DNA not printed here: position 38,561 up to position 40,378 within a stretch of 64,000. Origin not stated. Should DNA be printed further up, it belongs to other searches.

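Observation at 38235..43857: Rnf-type cluster with only rnfC-D-E-A: no rnfG or rnfB, and a 505-aa unknown membrane protein coupled in front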

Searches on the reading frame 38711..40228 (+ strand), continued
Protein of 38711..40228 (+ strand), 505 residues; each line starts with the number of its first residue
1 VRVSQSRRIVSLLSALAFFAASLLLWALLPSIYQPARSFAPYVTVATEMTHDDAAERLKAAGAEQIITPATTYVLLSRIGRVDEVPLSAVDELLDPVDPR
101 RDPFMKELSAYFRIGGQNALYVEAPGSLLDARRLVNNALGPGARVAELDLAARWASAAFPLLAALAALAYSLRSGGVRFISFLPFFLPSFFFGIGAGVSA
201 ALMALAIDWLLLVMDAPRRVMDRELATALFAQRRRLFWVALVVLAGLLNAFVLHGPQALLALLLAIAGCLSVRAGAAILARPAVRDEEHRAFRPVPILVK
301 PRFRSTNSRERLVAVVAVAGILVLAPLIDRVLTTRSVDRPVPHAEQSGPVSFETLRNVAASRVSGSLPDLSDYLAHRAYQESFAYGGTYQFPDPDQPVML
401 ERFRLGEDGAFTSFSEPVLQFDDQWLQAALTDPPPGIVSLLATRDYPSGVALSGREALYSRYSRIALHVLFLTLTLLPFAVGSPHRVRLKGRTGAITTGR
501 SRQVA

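Call 31: find_homologous_proteins(query=A1, max_evalue=0.001)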
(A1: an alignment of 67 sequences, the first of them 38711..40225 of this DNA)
Query A1 (67 sequences) (505 aa, profile of the alignment): 3 proteins with E <= 0.001 among 8000 candidates.
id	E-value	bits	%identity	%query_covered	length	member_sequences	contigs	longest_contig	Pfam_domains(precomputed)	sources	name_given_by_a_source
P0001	3.0e-130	453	99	100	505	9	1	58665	-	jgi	-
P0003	5.0e-96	340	34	15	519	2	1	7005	-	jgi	jgi:hypothetical protein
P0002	2.1e-80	289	36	47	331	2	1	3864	-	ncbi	ncbi:MAG: hypothetical protein V3S41_09180, partial [Spirochaetia bacterium]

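Call 36: fold_search(model_id=the predicted structure, library=pdb)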
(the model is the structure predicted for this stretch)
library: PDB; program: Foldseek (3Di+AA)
matches with E <= 10: 163; with E <= 0.001: 0
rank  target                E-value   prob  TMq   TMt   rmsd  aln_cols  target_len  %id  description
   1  3aqp_A                1.4e-03  0.97  0.28  0.21  24.1       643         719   16  Crystal structure of SecDF, a translocon-associated membrane protein, from Thermus thrmophilus (released 2011-05-18)
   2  7k8a                  1.4e-03  0.96  0.25  0.20  17.4       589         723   14  CryoEM structure of a trehalose monomycolate transporter in lipid nanodiscs (released 2021-09-22)
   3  5xap                  5.0e-03  0.93  0.20  0.15  14.3       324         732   15  Crystal structure of SecDF in I form (C2 space group) (released 2017-05-17)
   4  9e9f_B                6.6e-03  0.92  0.26  0.15  22.4       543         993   12  Pseudomonas aeruginosa MexY (released 2024-12-18)
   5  8f56_A                7.6e-03  0.89  0.21  0.13  18.1       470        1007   12  Dimer of aminoglycoside efflux pump AcrD treated with gentamicin (released 2022-12-28)
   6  8gk4_B                8.0e-03  0.91  0.25  0.15  22.8       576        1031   10  Multi-drug efflux pump RE-CmeB bound with Chloramphenicol (released 2023-05-31)
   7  7cz9_E                9.2e-03  0.69  0.22  0.13  23.9       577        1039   10  Crystal structure of multidrug efflux transporter OqxB from Klebsiella pneumoniae (released 2021-09-22)
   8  7k8d                  1.3e-02  0.87  0.28  0.22  16.6       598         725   13  CryoEM structure of a trehalose monomycolate transporter in TMM lipid nanodiscs (form II) (released 2021-09-22)
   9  7wlv_C                1.3e-02  0.75  0.23  0.14  22.7       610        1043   10  Crystal Structure of the Multidrug effulx transporter BpeF from Burkholderia pseudomallei. (released 2023-07-19)
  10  8f4n_B                1.3e-02  0.85  0.22  0.13  20.7       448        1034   13  Dimer of aminoglycoside efflux pump AcrD (released 2022-12-28)
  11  9rfu_D                1.4e-02  0.69  0.23  0.19  16.8       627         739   14  M.tuberculosis MmpS5L5-acpM complex (released 2025-08-13)
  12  7cz9_A                1.4e-02  0.57  0.22  0.13  24.7       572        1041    9  Crystal structure of multidrug efflux transporter OqxB from Klebsiella pneumoniae (released 2021-09-22)
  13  22xm_A                1.8e-02  0.75  0.23  0.14  19.9       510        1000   13  MexBYB-Ka symmetry-like (released 2026-03-11)
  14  8f4n_A                1.8e-02  0.80  0.23  0.14  18.7       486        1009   11  Dimer of aminoglycoside efflux pump AcrD (released 2022-12-28)
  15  9s2u_D                2.1e-02  0.89  0.31  0.24  16.3       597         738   14  1:1 complex of M.tuberculosis MmpL5 and M.smegmatis AcpM (released 2025-10-08)
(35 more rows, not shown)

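Call 46: list_cluster_members(proteins=[P0051, P0076, P0141, P0094, P0070, P0055, P0074, P0114, P0054, P0132])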
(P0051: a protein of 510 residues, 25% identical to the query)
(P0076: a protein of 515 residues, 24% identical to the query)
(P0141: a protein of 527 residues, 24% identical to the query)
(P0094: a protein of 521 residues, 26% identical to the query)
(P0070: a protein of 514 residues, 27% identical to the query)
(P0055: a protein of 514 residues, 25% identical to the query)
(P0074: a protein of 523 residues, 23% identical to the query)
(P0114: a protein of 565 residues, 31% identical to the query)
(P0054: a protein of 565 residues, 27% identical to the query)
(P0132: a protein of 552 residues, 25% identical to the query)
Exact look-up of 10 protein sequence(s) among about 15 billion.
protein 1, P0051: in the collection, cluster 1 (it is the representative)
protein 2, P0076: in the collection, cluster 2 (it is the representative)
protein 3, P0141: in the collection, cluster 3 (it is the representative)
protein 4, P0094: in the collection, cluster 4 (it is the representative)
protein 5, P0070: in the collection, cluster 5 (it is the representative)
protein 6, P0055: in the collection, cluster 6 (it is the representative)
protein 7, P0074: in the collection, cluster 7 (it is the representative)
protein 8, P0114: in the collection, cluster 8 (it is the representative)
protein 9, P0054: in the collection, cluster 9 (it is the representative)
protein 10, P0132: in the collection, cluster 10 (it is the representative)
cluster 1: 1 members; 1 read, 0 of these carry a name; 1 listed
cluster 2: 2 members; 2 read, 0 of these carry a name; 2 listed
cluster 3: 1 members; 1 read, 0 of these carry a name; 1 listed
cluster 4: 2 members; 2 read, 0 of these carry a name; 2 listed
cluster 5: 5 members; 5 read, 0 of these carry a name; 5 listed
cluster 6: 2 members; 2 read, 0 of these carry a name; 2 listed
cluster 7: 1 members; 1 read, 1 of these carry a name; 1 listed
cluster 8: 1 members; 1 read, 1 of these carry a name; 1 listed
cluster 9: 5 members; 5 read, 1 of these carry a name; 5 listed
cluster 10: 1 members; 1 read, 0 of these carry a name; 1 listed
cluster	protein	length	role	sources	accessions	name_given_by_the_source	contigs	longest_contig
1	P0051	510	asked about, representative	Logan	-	-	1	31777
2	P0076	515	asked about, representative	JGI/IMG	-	-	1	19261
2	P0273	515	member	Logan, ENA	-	-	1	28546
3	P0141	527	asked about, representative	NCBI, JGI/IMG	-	-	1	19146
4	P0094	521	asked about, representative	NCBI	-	-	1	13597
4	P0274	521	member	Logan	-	-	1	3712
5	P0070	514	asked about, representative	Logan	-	-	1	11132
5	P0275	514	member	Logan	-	-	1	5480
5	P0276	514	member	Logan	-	-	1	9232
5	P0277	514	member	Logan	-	-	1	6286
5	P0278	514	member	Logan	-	-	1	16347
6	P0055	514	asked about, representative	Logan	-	-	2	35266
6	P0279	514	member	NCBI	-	-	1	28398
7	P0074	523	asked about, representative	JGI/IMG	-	hypothetical protein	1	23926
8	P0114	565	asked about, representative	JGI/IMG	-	hypothetical protein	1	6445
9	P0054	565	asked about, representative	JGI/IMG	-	-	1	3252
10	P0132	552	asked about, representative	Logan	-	-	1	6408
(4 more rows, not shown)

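Call 67: search_protein_families(library=pfam, alignment_id=A1, max_evalue=1)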
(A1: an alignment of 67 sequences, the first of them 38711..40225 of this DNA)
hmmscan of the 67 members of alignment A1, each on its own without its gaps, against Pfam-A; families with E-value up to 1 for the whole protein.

A. member 1, window:38711-40225:+ (505 aa): 2 families
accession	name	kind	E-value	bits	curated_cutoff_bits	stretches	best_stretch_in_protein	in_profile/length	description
PF05275.17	CopB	-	0.31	11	27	1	33-65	163-195/208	Copper resistance protein B precursor (CopB)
PF09843.14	DUF2070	-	0.38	9.4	30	1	155-275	16-117/561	Predicted membrane protein (DUF2070)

B. families by the number of members that match (of 67 scanned): 29 families (the first 25 are shown)
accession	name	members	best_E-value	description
PF18949.5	DUF5693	2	0.19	Family of unknown function (DUF5693)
PF07786.18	HGSNAT_cat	1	0.0026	Heparan-alpha-glucosaminide N-acetyltransferase, catalytic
PF03601.19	Cons_hypoth698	1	0.0035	Conserved hypothetical protein 698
PF01708.21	Gemini_mov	1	0.0093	Geminivirus putative movement protein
PF01127.27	Sdh_cyt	1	0.013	Succinate dehydrogenase/Fumarate reductase transmembrane subunit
PF05805.17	L6_membrane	1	0.013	L6 membrane protein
PF02308.21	MgtC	1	0.027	MgtC family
PF11364.13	DUF3165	1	0.065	Protein of unknown function (DUF3165)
PF19484.4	DUF6020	1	0.065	Family of unknown function (DUF6020)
PF14068.11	YuiB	1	0.095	Putative membrane protein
PF24737.1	DUF7688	1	0.11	Domain of unknown function (DUF7688)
PF13239.11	2TM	1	0.13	2TM domain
PF05111.17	Amelin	1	0.13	Ameloblastin precursor (Amelin)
PF15110.11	TMEM141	1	0.14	TMEM141 protein family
PF22659.2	YycE-like_C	1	0.15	YycE-like C-terminal domain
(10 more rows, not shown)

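Call 68: search_solved_structures(query=A1, max_evalue=10)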
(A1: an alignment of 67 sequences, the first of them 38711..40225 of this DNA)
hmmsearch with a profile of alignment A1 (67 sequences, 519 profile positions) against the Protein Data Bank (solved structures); distinct sequences matched with E-value up to 10: 9.
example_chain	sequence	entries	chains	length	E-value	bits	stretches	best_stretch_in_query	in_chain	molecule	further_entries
7kak_D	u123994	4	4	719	0.076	14.5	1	4-61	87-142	Protein transport protein Sec63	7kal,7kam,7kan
8eau_p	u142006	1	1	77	0.47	11.8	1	242-302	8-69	Vacuolar ATPase assembly integral membrane protein VMA21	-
5tqb_A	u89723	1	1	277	0.62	11.5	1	302-358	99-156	60S ribosomal protein L4-like protein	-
7r81_F1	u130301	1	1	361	0.83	11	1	302-363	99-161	60S ribosomal protein L4-A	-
7olc_LC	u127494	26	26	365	0.97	10.8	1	302-358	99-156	60S ribosomal protein L4-like protein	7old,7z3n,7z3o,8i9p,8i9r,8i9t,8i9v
8yq6_E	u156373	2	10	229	1.6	10.1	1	185-262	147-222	de novo designed ion channel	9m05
4oh9_A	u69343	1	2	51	1.8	9.9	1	79-116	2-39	Serine/threonine-protein kinase 3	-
9wqv_a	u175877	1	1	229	2.6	9.4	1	169-224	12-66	NADH:ubiquinone oxidoreductase 41 kd complex i subunit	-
7yq2_A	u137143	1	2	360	5.4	8.3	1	152-266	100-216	Photosystem II protein D1 2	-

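Call 78: find_related_loci(query=A3, collection=metagenome_contigs, flank=6000)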
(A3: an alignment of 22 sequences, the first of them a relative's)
Query A3 (176 aa) in metagenome_contigs; peptide patterns used: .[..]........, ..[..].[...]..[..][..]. (x = any residue, [..] = any of these).
271 stretches matched a pattern; 166 encode a relative of the query (tblastn E <= 1e-3); the best 80 are kept; 80 distinct loci.
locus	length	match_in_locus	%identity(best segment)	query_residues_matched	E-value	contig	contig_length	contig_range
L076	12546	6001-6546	33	1-172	2e-29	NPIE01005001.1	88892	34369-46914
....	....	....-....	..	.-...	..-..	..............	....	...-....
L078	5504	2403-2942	33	1-171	4e-23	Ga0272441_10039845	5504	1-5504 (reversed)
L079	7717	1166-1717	33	2-175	2e-22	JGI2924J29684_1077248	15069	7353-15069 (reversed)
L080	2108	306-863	30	1-176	2e-22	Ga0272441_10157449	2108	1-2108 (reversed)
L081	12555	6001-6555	34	1-175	4e-22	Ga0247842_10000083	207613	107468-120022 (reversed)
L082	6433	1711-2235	32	11-175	6e-22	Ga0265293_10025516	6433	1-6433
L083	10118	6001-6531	32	1-172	8e-22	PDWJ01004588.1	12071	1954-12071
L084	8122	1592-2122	32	1-172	8e-22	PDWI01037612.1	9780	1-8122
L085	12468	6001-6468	34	30-175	1e-21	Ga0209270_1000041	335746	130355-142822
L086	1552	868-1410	31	1-176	1e-21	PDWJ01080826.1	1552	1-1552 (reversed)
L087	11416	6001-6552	32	1-175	2e-21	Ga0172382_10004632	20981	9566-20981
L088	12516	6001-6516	33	11-173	2e-21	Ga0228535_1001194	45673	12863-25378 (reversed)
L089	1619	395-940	30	1-175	2e-21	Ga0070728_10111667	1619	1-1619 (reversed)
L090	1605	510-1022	31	14-175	2e-21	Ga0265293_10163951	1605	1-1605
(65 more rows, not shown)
